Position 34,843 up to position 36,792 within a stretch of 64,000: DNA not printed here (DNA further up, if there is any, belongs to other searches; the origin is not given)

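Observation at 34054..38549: Compact putative periplasmic copper redox operon: CoxG-like, cupredoxin, beta-helix protein, Tat multicopper oxidase, Zn peptidase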

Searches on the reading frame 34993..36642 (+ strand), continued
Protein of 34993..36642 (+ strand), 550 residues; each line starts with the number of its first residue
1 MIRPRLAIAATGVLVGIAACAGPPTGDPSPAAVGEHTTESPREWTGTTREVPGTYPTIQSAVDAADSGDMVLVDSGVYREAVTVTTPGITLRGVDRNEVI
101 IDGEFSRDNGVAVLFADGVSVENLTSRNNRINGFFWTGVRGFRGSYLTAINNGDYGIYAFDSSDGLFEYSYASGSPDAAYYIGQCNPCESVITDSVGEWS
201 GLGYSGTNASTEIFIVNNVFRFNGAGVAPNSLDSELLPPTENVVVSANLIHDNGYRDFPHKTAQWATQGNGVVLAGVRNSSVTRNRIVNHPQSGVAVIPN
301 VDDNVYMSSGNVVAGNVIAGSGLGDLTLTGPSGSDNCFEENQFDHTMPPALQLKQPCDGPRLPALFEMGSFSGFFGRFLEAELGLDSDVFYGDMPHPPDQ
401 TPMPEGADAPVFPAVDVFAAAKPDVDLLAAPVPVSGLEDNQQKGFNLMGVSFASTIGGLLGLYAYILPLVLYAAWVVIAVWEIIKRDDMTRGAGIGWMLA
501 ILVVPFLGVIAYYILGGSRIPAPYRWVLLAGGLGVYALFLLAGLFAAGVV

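Call 39: fold_search(model_id=the predicted structure, library=pdb)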
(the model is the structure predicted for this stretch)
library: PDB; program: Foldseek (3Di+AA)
matches with E <= 10: 301; with E <= 0.001: 28
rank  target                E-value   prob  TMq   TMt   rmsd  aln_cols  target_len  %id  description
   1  2pyg_A                1.0e-06  1.00  0.33  0.45   8.7       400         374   15  Azotobacter vinelandii Mannuronan C-5 epimerase AlgE4 A-module (released 2008-05-27)
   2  2pyg_B                1.1e-05  1.00  0.32  0.44   8.6       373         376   14  Azotobacter vinelandii Mannuronan C-5 epimerase AlgE4 A-module (released 2008-05-27)
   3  2pyh_B                2.4e-05  1.00  0.26  0.36  10.6       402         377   15  Azotobacter vinelandii Mannuronan C-5 epimerase AlgE4 A-module complexed with mannuronan trisaccharide (released 2008-05-27)
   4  8bwk_A                5.4e-05  1.00  0.34  0.27   6.4       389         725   12  Metagenomic derived PL6 alginate lyase (released 2023-12-20)
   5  6f7k_A                9.9e-05  1.00  0.27  0.28  10.8       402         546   13  Crystal structure of Dettilon tailspike protein (gp208) (released 2018-12-19)
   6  9ozd_B                1.2e-04  1.00  0.32  0.45   9.9       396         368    9  Crystal structure of the polysaccharide lyase RbmB from Vibrio cholerae bound to Vibrio Polysaccharide (released 2026-03-11)
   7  8ja4                  1.4e-04  1.00  0.33  0.38   7.5       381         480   17  Structure of the alginate epimerase/lyase (released 2024-05-08)
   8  8jaz_A                1.4e-04  1.00  0.33  0.37   7.8       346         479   15  Structure of the alginate epimerase/lyase complexed with di-mannuronic acid (released 2024-05-08)
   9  9ozl_B                1.4e-04  1.00  0.28  0.41   7.2       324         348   12  Crystal structure of the polysaccharide lyase RbmB from Vibrio cholerae (released 2026-03-11)
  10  8bwk_B                1.4e-04  1.00  0.30  0.24   8.1       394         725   11  Metagenomic derived PL6 alginate lyase (released 2023-12-20)
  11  7chu_A                1.5e-04  1.00  0.28  0.30   9.6       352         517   13  Geobacillus virus E2 - ORF18 (released 2021-04-14)
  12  9ozl_C                1.9e-04  1.00  0.30  0.43   7.8       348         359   12  Crystal structure of the polysaccharide lyase RbmB from Vibrio cholerae (released 2026-03-11)
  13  6k0m                  1.9e-04  1.00  0.30  0.29  12.7       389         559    9  Catalytic domain of GH87 alpha-1,3-glucanase from Paenibacillus glycanilyticus FH11 (released 2019-12-25)
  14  7dmk_A                2.0e-04  1.00  0.26  0.21  11.0       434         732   12  PL6 alginate lyase BcAlyPL6 (released 2021-10-06)
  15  8bwk_D                2.2e-04  1.00  0.34  0.27   6.9       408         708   12  Metagenomic derived PL6 alginate lyase (released 2023-12-20)
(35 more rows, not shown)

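Call 47: search_dna_similar(query=window:34993-36642:+, collection=plasmids, mode=protein, max_rows=20, max_evalue=0.00001)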
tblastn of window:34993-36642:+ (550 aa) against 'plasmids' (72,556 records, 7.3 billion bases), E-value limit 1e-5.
Records with a match: 14; places in all: 14; records where one place covers at least 80% of the query: 0.
Best place of each record, by identity: <60% 14.
By first word of the organism name: Streptomyces 6; Embleya 2; Haladaptatus 1; Natrinema 1; Natrononativus 1; Hymenobacter 1; Ruegeria 1; Nonomuraea 1.
By predicted mobility (MOB-suite, as given by PLSDB): non-mobilizable 10; mobilizable 4.
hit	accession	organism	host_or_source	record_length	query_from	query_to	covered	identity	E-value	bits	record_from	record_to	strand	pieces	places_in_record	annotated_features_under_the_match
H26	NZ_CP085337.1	Haladaptatus halobius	cell culture,saline soil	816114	48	404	65%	43.5%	6e-79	278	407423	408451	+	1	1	right-handed parallel beta-helix repeat-containing protein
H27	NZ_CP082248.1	Natrinema sp. SYSU A 869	cell culture,salt lake sediment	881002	5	352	63%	44.5%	1e-67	284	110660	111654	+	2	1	right-handed parallel beta-helix repeat-containing protein | hypothetical protein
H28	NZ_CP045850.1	Streptomyces clavuligerus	pure culture single spore ...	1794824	48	360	57%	36.7%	4e-47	184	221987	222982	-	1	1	none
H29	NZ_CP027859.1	Streptomyces clavuligerus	Cell culture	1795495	48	360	57%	36.7%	4e-47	184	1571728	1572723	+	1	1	none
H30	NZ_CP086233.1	Streptomyces clavuligerus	whole organism,soil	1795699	48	360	57%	36.7%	4e-47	184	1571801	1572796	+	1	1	none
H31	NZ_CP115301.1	Streptomyces camelliae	microorganism,rhizosphere soil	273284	55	360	56%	31.5%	6e-29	129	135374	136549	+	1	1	right-handed parallel beta-helix repeat-containing protein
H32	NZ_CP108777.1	Embleya sp. NBC_00896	-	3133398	47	341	54%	28.5%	3e-10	71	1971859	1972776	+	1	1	none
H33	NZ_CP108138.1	Streptomyces sp. NBC_00184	-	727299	57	351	54%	27.9%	3e-13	81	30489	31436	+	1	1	right-handed parallel beta-helix repeat-containing protein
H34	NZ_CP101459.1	Natrononativus amylolyticus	cell culture,sediment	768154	58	348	53%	27.0%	8e-6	57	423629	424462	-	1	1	right-handed parallel beta-helix repeat-containing protein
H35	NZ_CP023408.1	Streptomyces fungicidicus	Pig,cell culture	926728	57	337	51%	26.6%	1e-11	76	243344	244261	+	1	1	right-handed parallel beta-helix repeat-containing protein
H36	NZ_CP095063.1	Hymenobacter volaticus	single cell,air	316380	57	298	44%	30.2%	2e-21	106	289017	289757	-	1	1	parallel beta-helix domain-containing protein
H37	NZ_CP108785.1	Embleya sp. NBC_00888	-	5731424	57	300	44%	26.1%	1e-7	62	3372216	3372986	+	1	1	none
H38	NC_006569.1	Ruegeria pomeroyi DSS-3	-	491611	58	297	44%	25.4%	1e-9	69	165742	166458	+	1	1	parallel beta-helix domain-containing protein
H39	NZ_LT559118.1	Nonomuraea gerenzanensis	-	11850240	98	298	37%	26.1%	5e-7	61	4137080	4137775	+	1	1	none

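Call 48: get_annotated_region(hit=H26, flank=6000)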
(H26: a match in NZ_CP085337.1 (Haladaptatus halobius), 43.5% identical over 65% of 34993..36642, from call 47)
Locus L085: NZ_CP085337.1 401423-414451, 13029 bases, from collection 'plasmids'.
description: Haladaptatus halobius strain PSR5 plasmid unnamed1, complete sequence
organism: Haladaptatus halobius (NCBI taxid 2884875)
taxonomy: Archaea; Euryarchaeota; Halobacteria; Halobacteriales; Haladaptataceae; Haladaptatus; Haladaptatus halobius
host: -; source: cell culture,saline soil; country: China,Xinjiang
typing (MOB-suite, as given by PLSDB): non-mobilizable
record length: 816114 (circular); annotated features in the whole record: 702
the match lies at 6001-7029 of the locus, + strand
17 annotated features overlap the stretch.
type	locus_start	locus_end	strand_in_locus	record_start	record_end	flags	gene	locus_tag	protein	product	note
CDS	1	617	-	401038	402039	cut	-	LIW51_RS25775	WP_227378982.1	nicotinate mononucleotide-dependent phosphoribosyltransferase CobT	-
CDS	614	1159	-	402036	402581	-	-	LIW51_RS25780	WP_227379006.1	NTP transferase domain-containing protein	-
CDS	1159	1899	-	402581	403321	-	cobS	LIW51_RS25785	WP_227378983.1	adenosylcobinamide-GDP ribazoletransferase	GO:0009236 - cobalamin biosynthetic process [Evidence IEA]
CDS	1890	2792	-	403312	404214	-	cbiB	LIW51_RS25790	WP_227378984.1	adenosylcobinamide-phosphate synthase CbiB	GO:0009236 - cobalamin biosynthetic process [Evidence IEA]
CDS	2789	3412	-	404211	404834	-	-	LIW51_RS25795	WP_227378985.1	HAD family hydrolase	-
CDS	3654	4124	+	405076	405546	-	-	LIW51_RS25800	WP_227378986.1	pantetheine-phosphate adenylyltransferase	-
CDS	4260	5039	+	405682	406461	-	-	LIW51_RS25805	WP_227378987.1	hypothetical protein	-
CDS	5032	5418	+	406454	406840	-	-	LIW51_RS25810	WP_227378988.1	hypothetical protein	-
CDS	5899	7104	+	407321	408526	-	-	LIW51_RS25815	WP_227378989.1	right-handed parallel beta-helix repeat-containing protein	-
CDS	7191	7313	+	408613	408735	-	-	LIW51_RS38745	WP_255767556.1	hypothetical protein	-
CDS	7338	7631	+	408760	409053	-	-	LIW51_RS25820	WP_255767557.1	geranylgeranylglyceryl/heptaprenylglyceryl phosphate synthase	-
CDS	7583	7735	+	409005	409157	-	-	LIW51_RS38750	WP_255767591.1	geranylgeranylglyceryl/heptaprenylglyceryl phosphate synthase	-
CDS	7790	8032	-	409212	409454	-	-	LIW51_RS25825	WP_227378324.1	hypothetical protein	-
CDS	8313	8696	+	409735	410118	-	-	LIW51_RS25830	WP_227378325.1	hypothetical protein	-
CDS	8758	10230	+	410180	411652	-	-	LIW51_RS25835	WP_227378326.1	hypothetical protein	-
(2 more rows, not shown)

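Call 49: get_annotated_region(hit=H27, flank=6000)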
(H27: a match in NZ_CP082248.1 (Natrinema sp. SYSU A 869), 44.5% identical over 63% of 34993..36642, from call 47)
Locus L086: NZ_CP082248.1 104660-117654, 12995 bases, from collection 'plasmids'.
description: Natrinema sp. SYSU A 869 plasmid unnamed2, complete sequence
organism: Natrinema sp. SYSU A 869 (NCBI taxid 2871694)
taxonomy: Archaea; Euryarchaeota; Halobacteria; Halobacteriales; Natrialbaceae; Natrinema; Natrinema sp. SYSU A 869
host: -; source: cell culture,salt lake sediment; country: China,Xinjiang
typing (MOB-suite, as given by PLSDB): non-mobilizable; mating-pair formation MPF_T
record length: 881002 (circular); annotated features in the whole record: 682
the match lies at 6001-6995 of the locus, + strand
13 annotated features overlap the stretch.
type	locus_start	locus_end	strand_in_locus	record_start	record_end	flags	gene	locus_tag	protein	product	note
CDS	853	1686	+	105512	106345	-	-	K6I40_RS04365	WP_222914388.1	type IV toxin-antitoxin system AbiEi family antitoxin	-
CDS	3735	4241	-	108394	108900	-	-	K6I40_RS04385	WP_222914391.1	VOC family protein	-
CDS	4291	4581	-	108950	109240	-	-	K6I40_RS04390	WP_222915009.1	hypothetical protein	-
CDS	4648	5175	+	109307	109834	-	-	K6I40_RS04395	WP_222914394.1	hypothetical protein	-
CDS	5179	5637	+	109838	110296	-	-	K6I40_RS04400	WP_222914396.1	hypothetical protein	-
CDS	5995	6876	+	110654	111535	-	-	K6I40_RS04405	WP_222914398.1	right-handed parallel beta-helix repeat-containing protein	-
CDS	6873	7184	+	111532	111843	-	-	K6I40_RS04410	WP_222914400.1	hypothetical protein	-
CDS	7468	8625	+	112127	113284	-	-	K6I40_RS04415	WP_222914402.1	Fic family protein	-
CDS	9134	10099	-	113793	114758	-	-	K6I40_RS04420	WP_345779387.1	phosphotransferase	-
CDS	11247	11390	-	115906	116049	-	-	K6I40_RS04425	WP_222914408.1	hypothetical protein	-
CDS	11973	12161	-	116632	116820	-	-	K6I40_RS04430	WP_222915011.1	hypothetical protein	-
CDS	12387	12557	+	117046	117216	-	-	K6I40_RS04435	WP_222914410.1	HNH endonuclease signature motif containing protein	-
CDS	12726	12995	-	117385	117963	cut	-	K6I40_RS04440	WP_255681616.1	hypothetical protein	-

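Call 50: get_annotated_region(hit=H29, flank=6000)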
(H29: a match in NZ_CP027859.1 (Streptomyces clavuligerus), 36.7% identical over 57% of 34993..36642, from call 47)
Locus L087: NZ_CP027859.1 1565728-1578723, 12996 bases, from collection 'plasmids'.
description: Streptomyces clavuligerus strain ATCC 27064 plasmid pCLA1, complete sequence
organism: Streptomyces clavuligerus (NCBI taxid 1901)
taxonomy: Bacteria; Actinomycetota; Actinomycetes; Kitasatosporales; Streptomycetaceae; Streptomyces; Streptomyces clavuligerus
host: -; source: Cell culture; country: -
typing (MOB-suite, as given by PLSDB): mobilizable; replicon rep_cluster_12,rep_cluster_1922; relaxase MOBP
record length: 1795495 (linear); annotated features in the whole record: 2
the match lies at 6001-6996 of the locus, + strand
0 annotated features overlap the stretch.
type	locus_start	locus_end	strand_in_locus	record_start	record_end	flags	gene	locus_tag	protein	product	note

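Call 51: get_annotated_region(hit=H38, flank=4000)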
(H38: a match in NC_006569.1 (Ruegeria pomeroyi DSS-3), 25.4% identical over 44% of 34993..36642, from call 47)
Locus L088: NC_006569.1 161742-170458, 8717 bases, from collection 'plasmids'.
description: Ruegeria pomeroyi DSS-3 megaplasmid, complete sequence
organism: Ruegeria pomeroyi DSS-3 (NCBI taxid 246200)
taxonomy: Bacteria; Pseudomonadota; Alphaproteobacteria; Rhodobacterales; Roseobacteraceae; Ruegeria; Ruegeria pomeroyi; Ruegeria pomeroyi DSS-3
host: -; source: -; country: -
typing (MOB-suite, as given by PLSDB): non-mobilizable; replicon rep_cluster_95
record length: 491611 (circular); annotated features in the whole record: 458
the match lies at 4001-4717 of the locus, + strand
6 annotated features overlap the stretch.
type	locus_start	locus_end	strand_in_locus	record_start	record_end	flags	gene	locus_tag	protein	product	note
CDS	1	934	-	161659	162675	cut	-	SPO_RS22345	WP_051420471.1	AraC family transcriptional regulator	-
CDS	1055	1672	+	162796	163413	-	-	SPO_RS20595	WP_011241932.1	c-type cytochrome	-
CDS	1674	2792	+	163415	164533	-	-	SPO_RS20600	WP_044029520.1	cytochrome c peroxidase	-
CDS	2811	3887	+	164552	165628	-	-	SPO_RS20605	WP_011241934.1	tetratricopeptide repeat protein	-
CDS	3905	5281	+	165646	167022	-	-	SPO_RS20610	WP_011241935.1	parallel beta-helix domain-containing protein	-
CDS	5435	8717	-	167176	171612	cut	-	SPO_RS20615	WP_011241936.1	VWA domain-containing protein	-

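Call 52: search_protein_families(library=pfam, proteins=[L085:4260-5036:+, L085:5032-5415:+, L085:5899-7101:+, L086:4648-5172:+, L086:5179-5634:+, L088:1055-1669:+, L088:1674-2789:+, L088:2811-3884:+, L088:3905-5278:+], max_evalue=0.01)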
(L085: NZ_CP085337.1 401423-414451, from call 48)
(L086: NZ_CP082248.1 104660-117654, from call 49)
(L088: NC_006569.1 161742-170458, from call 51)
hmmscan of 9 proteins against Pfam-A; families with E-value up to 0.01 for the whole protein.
L085:4260-5036:+ (259 aa): 2 families
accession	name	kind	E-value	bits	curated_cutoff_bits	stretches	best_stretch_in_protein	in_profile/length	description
PF24035.1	DUF7344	-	2e-35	121.4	27.8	2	124-199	2-75/76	Domain of unknown function (DUF7344)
PF08461.16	HTH_12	-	0.0083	16.5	21.4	0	27-93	2-55/66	Ribonuclease R winged-helix domain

L085:5032-5415:+ (128 aa): 1 family
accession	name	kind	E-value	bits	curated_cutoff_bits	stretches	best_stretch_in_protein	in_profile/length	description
PF24365.1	DUF7521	-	5.5e-05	23.8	27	1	11-98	2-81/82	Family of unknown function (DUF7521)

L085:5899-7101:+ (401 aa): 2 families
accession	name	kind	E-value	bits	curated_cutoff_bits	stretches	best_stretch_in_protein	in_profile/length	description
PF13229.12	Beta_helix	-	1.4e-13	51.2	25.9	2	95-214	23-143/158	Right handed beta helix region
PF05048.19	NosD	-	1.1e-12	48.3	23.6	1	247-363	105-205/212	Periplasmic copper-binding protein (NosD)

L086:4648-5172:+ (175 aa): 3 families
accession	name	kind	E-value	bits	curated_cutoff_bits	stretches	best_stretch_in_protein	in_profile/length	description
PF24033.1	DUF7342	-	2.7e-54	183.7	31.6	1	12-163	1-150/150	Family of unknown function (DUF7342)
PF03965.22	Penicillinase_R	-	0.0046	17.7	22.6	1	35-81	28-74/115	Penicillinase repressor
PF25213.1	HVO_A0261_N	-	0.0056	17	35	0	15-68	11-64/86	HVO_A0261 N-terminal domain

L086:5179-5634:+ (152 aa): 1 family
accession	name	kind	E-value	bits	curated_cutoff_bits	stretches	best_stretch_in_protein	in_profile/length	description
PF03771.21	SPDY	-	0.0068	16.8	25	1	83-138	2-56/61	Domain of unknown function (DUF317)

L088:1055-1669:+ (205 aa): 3 families
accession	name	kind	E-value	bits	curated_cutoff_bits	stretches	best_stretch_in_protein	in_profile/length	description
PF00034.26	Cytochrom_C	-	8e-24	85.2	21.3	2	125-203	7-89/90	Cytochrome c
PF13442.11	Cytochrome_CBB3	-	3.2e-13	50.2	27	2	21-71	2-45/68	Cytochrome C oxidase, cbb3-type, subunit III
PF21342.2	SoxA-TsdA_cyt-c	-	0.005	17.3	27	0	129-191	17-83/88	SoxA/TsdA, cytochrome c domain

L088:1674-2789:+ (372 aa): 1 family
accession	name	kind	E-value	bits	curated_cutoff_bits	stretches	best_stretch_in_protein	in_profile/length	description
PF03150.19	CCP_MauG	-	8.3e-50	169.7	25.6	1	69-213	2-148/149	Di-haem cytochrome c peroxidase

L088:2811-3884:+ (358 aa): 3 families
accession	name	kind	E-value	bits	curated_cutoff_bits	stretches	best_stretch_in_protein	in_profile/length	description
PF14559.12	TPR_19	-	1.8e-07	31.8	25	1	236-288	5-57/68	Tetratricopeptide repeat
PF13428.12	TPR_14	-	0.0026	18.7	23.5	0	259-289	4-34/44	Tetratricopeptide repeat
PF07719.23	TPR_2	-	0.0038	17.7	27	0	265-288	10-33/34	Tetratricopeptide repeat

L088:3905-5278:+ (458 aa): 3 families
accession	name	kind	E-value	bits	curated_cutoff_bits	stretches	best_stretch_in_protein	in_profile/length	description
PF13229.12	Beta_helix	-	7.3e-18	65.1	25.9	2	85-201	23-144/158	Right handed beta helix region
PF05048.19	NosD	-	1.3e-16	61.2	23.6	1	85-201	38-155/212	Periplasmic copper-binding protein (NosD)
PF13442.11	Cytochrome_CBB3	-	1.2e-05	25.9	27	1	378-452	4-68/68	Cytochrome C oxidase, cbb3-type, subunit III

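Call 55: get_annotated_region(hit=H36, flank=5000)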
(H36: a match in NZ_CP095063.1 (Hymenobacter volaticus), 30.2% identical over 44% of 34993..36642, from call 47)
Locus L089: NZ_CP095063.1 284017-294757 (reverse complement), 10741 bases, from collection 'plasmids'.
description: Hymenobacter volaticus strain 5420 S-77 plasmid unnamed2, complete sequence
organism: Hymenobacter volaticus (NCBI taxid 2932254)
taxonomy: Bacteria; Bacteroidota; Cytophagia; Cytophagales; Hymenobacteraceae; Hymenobacter; Hymenobacter volaticus
host: -; source: single cell,air; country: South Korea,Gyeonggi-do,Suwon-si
typing (MOB-suite, as given by PLSDB): non-mobilizable
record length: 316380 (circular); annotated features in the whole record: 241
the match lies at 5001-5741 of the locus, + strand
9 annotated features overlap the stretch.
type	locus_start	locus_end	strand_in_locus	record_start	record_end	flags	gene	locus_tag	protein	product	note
CDS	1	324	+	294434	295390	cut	-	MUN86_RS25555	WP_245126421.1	GNAT family N-acetyltransferase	-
CDS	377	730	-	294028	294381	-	-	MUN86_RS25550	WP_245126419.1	helix-turn-helix domain-containing protein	-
CDS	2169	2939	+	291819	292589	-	-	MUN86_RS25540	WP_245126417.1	glucose 1-dehydrogenase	-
CDS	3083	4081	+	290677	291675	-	-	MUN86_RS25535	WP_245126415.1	SDR family NAD(P)-dependent oxidoreductase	-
CDS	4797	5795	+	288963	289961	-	-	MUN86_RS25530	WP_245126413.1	parallel beta-helix domain-containing protein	-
CDS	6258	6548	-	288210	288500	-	-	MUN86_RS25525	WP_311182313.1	nuclear transport factor 2 family protein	-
CDS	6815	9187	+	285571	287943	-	-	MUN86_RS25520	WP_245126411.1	glycoside hydrolase family 127 protein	-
CDS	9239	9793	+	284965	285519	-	-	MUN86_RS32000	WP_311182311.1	hypothetical protein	-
CDS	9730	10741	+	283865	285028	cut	-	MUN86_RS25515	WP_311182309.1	M1 family metallopeptidase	-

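Call 56: get_annotated_region(hit=H31, flank=5000)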
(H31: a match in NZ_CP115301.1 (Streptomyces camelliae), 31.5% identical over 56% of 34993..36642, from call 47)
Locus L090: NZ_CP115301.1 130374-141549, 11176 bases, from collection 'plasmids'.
description: Streptomyces camelliae strain HUAS 2-6 plasmid punmamed1, complete sequence
organism: Streptomyces camelliae (NCBI taxid 3004093)
taxonomy: Bacteria; Actinomycetota; Actinomycetes; Kitasatosporales; Streptomycetaceae; Streptomyces; Streptomyces camelliae
host: -; source: microorganism,rhizosphere soil; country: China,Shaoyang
typing (MOB-suite, as given by PLSDB): non-mobilizable
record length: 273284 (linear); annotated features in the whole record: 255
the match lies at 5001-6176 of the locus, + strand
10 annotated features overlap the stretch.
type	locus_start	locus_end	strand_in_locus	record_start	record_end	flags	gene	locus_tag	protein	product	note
CDS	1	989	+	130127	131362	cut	-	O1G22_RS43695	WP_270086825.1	ATP-grasp domain-containing protein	-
CDS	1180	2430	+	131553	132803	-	-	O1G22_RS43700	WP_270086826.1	hypothetical protein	-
CDS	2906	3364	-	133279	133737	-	-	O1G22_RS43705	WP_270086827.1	PaaI family thioesterase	-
CDS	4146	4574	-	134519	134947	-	-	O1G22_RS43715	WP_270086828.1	hypothetical protein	-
CDS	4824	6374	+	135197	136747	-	-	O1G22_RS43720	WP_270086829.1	right-handed parallel beta-helix repeat-containing protein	-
CDS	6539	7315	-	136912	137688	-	-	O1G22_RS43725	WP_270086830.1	NAD(P)H-binding protein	-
CDS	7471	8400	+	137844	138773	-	sigJ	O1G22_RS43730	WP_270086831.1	RNA polymerase sigma factor SigJ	GO:0006352 - DNA-templated transcription initiation [Evidence IEA]; GO:0006355 - regulation of DNA-templated ...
CDS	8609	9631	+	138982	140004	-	-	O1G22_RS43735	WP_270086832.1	carbohydrate kinase family protein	-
CDS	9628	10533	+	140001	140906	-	metF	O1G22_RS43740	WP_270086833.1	methylenetetrahydrofolate reductase [NAD(P)H]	GO:0009086 - methionine biosynthetic process [Evidence IEA]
CDS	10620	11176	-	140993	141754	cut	-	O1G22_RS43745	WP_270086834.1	sigma factor-like helix-turn-helix DNA-binding protein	GO:0006352 - DNA-templated transcription initiation [Evidence IEA]; GO:0006355 - regulation of DNA-templated ...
